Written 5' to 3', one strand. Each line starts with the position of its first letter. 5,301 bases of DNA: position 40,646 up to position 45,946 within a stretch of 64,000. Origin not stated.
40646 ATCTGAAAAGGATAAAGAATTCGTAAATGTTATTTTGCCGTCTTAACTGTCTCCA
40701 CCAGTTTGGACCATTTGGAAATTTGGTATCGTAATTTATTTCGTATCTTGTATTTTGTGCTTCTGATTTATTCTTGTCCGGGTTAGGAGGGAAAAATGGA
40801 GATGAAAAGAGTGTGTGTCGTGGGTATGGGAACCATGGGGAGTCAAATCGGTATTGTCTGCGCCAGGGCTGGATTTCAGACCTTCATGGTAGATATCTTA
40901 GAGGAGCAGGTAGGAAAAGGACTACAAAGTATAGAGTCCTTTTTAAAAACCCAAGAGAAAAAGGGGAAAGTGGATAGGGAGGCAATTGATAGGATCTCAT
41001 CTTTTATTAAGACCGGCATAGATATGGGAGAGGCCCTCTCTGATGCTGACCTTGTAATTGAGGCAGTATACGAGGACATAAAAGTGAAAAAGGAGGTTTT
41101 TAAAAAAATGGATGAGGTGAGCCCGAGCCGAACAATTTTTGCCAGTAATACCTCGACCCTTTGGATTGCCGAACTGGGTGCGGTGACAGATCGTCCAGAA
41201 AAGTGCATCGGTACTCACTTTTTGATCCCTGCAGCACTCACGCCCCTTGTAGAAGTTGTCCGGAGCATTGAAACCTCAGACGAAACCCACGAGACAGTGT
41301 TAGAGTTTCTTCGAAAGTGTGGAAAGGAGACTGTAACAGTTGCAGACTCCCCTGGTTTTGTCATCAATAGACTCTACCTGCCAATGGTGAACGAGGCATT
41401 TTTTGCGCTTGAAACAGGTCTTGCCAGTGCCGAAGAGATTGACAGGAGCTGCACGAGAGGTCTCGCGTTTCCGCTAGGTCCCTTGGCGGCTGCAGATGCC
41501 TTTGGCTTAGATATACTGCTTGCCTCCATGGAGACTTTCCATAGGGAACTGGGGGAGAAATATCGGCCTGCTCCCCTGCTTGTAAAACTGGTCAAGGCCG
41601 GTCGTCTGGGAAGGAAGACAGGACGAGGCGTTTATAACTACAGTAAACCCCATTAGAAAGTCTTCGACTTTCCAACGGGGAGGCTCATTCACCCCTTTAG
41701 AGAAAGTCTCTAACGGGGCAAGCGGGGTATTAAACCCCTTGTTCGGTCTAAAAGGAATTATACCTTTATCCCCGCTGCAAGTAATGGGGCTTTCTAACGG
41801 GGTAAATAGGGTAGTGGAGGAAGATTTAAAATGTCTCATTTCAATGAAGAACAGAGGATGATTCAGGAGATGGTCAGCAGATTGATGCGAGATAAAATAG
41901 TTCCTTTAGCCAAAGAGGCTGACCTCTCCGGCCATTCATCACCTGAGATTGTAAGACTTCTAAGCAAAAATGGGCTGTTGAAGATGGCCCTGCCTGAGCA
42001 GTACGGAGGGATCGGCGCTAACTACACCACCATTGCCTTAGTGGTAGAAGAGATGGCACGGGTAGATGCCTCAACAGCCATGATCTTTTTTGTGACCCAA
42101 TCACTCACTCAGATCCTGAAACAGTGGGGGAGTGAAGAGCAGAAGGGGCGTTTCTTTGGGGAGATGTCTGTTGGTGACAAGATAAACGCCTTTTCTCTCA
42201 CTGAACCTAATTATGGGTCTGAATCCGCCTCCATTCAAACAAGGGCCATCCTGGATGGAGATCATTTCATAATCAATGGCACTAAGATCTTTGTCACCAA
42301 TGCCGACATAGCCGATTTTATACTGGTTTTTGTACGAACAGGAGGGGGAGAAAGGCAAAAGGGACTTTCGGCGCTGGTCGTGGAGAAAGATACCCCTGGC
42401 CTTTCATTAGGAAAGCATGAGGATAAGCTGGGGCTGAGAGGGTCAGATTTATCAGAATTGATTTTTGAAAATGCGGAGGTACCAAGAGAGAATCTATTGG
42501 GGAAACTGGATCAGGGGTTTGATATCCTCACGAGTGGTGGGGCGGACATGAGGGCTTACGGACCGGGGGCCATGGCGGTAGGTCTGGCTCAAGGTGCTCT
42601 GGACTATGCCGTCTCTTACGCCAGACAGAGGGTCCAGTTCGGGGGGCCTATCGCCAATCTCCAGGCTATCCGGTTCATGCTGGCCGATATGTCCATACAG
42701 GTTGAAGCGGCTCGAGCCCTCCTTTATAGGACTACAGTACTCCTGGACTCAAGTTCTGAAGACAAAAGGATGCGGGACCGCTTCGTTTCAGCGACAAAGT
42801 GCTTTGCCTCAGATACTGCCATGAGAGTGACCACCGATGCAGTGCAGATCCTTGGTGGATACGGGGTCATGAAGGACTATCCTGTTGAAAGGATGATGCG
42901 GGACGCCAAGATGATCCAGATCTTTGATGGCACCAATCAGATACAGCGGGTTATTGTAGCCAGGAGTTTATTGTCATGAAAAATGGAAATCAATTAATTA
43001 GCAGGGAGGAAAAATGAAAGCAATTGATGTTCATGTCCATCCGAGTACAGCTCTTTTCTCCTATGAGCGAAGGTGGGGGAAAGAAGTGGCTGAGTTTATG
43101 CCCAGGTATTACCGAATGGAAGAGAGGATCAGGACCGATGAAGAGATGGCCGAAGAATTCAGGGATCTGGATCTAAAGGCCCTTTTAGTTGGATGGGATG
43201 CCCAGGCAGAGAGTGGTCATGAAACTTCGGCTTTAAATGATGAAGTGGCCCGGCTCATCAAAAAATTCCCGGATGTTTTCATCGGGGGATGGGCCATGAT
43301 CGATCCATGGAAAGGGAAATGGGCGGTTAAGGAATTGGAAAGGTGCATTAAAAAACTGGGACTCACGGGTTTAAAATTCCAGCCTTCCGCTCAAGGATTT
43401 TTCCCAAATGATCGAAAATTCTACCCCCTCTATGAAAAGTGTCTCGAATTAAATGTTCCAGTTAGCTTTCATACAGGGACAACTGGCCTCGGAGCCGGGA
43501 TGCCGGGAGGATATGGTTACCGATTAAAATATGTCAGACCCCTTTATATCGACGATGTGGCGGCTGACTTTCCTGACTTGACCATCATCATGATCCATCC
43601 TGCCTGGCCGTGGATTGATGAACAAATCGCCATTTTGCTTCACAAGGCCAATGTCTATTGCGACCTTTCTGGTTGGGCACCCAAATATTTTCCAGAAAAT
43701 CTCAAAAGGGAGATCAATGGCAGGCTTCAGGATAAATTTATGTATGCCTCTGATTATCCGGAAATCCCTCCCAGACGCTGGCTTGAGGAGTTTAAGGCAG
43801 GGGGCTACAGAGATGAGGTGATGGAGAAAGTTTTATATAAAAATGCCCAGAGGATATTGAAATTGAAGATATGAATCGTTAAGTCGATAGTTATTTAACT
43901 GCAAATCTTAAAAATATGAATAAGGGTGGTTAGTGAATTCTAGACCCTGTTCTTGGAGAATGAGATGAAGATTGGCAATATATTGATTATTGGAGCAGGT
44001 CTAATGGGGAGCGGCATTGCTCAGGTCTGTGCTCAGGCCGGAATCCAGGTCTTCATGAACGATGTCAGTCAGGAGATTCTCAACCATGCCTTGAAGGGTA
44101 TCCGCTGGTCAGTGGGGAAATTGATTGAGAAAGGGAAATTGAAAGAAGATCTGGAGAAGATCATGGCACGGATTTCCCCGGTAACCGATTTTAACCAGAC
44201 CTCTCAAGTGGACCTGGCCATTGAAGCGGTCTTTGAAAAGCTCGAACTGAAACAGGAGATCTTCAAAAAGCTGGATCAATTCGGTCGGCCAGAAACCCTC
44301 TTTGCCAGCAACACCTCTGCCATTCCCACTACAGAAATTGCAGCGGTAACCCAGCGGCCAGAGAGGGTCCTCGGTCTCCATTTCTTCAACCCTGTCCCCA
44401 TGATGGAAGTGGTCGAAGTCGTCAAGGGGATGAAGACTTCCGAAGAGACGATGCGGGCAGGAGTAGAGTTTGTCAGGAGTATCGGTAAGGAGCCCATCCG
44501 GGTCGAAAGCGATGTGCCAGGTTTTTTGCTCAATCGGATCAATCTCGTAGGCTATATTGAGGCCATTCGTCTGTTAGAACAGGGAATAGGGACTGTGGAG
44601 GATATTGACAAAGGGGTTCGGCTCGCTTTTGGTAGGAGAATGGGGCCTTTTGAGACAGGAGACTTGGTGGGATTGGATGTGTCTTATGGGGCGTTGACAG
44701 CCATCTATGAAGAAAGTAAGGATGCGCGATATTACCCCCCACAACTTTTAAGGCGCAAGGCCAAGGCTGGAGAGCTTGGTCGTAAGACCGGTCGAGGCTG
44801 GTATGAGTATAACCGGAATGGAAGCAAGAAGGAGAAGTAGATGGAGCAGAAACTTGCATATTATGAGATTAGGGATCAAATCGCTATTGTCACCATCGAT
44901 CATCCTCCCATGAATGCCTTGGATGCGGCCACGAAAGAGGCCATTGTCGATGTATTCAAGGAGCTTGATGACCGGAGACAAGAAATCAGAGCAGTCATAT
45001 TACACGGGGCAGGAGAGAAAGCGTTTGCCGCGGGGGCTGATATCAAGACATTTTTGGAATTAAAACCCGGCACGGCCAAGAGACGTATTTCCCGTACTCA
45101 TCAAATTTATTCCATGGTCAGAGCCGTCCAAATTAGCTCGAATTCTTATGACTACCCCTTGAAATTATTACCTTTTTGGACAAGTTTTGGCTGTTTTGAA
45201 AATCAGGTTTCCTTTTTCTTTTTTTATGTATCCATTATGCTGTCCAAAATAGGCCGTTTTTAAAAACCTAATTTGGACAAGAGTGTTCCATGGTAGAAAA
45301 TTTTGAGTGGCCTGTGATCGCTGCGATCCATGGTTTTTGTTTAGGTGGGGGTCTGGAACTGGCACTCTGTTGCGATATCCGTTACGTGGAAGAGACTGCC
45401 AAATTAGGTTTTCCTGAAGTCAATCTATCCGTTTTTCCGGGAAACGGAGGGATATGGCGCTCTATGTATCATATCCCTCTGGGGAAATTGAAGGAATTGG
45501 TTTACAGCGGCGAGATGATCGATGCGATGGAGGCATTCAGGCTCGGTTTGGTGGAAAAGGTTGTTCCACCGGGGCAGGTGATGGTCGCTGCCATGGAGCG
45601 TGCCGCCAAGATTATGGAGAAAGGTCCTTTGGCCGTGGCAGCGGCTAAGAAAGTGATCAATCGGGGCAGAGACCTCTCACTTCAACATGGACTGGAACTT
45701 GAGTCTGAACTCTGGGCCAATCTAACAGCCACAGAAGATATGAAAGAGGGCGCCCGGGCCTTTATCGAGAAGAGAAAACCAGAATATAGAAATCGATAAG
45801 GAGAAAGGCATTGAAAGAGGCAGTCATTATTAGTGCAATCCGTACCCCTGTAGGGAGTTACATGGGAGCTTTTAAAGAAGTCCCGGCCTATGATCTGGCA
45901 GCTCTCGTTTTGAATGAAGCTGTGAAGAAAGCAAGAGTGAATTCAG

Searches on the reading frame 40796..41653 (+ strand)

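Call 13: search_protein_families(library=pfam, proteins=[window:40796-41653:+], max_evalue=0.001)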
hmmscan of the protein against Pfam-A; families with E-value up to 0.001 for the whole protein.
window:40796-41653:+ (286 aa): 3 families
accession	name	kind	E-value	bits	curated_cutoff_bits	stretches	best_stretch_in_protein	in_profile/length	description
PF02737.24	3HCDH_N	-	5e-57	193.1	22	1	6-184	2-179/180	3-hydroxyacyl-CoA dehydrogenase, NAD binding domain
PF00725.27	3HCDH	-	1.7e-28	99.4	22.1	1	187-282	1-97/97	3-hydroxyacyl-CoA dehydrogenase, C-terminal domain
PF01210.29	NAD_Gly3P_dh_N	-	0.00018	21.9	23.1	1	6-117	2-101/158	NAD-dependent glycerol-3-phosphate dehydrogenase N-terminus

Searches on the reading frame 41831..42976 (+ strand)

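Call 13: search_protein_families(library=pfam, proteins=[window:41831-42976:+], max_evalue=0.001)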
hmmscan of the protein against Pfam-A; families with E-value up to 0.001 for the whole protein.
window:41831-42976:+ (382 aa): 5 families
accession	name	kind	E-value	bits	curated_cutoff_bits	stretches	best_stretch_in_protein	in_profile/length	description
PF00441.29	Acyl-CoA_dh_1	-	1.9e-42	145.4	22.4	1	228-381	2-150/150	Acyl-CoA dehydrogenase, C-terminal domain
PF02771.21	Acyl-CoA_dh_N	-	6.4e-28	97.8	22.9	1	5-113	1-110/113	Acyl-CoA dehydrogenase, N-terminal domain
PF02770.24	Acyl-CoA_dh_M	-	1.2e-26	93.2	33.3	1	120-214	1-96/97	Acyl-CoA dehydrogenase, middle domain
PF08028.16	Acyl-CoA_dh_2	-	5.5e-24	85.4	22.7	1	246-369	4-133/134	Acyl-CoA dehydrogenase, C-terminal domain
PF22924.1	ACOX_C_alpha1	-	0.00051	20.3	27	0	262-381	50-169/169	Acyl-CoA oxidase, C-alpha1 domain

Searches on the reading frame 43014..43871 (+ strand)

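Call 13: search_protein_families(library=pfam, proteins=[window:43014-43871:+], max_evalue=0.001)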
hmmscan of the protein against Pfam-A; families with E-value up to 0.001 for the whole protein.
window:43014-43871:+ (286 aa): 1 family
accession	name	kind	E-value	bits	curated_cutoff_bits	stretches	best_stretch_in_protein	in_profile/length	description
PF04909.20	Amidohydro_2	-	4e-50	171.6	26.4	1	4-284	1-289/289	Amidohydrolase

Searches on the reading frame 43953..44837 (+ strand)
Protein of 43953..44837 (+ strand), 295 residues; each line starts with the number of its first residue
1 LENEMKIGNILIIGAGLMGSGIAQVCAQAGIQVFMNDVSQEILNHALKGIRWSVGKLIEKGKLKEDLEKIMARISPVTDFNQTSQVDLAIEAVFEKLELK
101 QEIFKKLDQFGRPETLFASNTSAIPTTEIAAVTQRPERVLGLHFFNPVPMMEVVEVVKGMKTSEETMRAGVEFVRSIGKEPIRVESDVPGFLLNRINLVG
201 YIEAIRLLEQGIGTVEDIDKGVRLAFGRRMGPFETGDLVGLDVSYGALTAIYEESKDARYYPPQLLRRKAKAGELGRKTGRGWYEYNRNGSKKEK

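Call 13: search_protein_families(library=pfam, proteins=[window:43953-44837:+], max_evalue=0.001)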
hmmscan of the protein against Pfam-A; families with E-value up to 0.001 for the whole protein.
window:43953-44837:+ (295 aa): 3 families
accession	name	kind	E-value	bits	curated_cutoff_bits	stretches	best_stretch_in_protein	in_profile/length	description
PF02737.24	3HCDH_N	-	8.7e-65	218.4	22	1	10-186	2-178/180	3-hydroxyacyl-CoA dehydrogenase, NAD binding domain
PF00725.27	3HCDH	-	4.9e-29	101.1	22.1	1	190-286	1-97/97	3-hydroxyacyl-CoA dehydrogenase, C-terminal domain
PF03446.21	NAD_binding_2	-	0.00072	20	21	0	10-54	2-43/161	NAD binding domain of 6-phosphogluconate dehydrogenase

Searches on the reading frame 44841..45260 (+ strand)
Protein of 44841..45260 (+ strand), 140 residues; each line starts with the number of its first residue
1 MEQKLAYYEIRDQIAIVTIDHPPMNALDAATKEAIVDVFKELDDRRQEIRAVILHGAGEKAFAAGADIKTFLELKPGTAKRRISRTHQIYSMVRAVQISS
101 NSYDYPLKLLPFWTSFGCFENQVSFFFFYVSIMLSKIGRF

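Call 13: search_protein_families(library=pfam, proteins=[window:44841-45260:+], max_evalue=0.001)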
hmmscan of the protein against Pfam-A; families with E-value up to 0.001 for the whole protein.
window:44841-45260:+ (140 aa): 2 families
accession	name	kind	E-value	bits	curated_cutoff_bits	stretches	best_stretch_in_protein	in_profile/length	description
PF00378.25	ECH_1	-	4.3e-13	49.6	27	1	10-87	2-78/251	Enoyl-CoA hydratase/isomerase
PF16113.10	ECH_2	-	1.4e-08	35.1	27.2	1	17-96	4-83/335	Enoyl-CoA hydratase/isomerase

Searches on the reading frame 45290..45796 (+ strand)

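Call 13: search_protein_families(library=pfam, proteins=[window:45290-45796:+], max_evalue=0.001)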
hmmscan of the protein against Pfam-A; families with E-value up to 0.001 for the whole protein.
window:45290-45796:+ (169 aa): 2 families
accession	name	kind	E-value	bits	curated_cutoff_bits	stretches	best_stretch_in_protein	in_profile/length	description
PF00378.25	ECH_1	-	1.3e-41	143.1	27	1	3-168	85-250/251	Enoyl-CoA hydratase/isomerase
PF16113.10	ECH_2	-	1.6e-17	64.5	27.2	2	2-96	83-176/335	Enoyl-CoA hydratase/isomerase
